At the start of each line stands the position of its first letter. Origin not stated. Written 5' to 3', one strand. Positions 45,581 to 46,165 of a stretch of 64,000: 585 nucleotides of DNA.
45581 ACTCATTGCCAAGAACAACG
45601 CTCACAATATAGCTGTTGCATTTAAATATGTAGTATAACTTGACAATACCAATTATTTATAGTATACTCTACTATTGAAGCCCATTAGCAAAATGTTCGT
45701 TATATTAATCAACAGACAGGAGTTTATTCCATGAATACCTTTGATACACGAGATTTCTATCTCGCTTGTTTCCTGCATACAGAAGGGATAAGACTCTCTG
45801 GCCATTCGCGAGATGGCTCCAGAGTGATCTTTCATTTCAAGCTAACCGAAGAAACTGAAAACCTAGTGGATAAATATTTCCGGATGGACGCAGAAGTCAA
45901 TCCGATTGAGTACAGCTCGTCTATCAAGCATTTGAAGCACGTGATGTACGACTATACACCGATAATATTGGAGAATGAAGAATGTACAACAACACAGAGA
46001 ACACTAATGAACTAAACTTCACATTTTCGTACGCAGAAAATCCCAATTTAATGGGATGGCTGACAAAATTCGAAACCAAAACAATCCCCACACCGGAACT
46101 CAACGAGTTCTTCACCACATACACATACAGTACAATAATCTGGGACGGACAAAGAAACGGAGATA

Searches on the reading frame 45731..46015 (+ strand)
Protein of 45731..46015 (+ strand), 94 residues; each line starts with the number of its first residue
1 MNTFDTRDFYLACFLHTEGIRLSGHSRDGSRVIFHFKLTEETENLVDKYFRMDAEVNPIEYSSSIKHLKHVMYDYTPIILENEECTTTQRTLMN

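Call 73: search_protein_families(library=pfam, proteins=[window:45731-46015:+], max_evalue=0.00001)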
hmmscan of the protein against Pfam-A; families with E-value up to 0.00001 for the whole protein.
window:45731-46015:+ (94 aa): 1 family
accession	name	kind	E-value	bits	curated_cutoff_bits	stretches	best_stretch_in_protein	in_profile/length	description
PF18903.5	DUF5659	-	1e-10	41.7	23.6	1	1-73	1-74/75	Domain of unknown function (DUF5659)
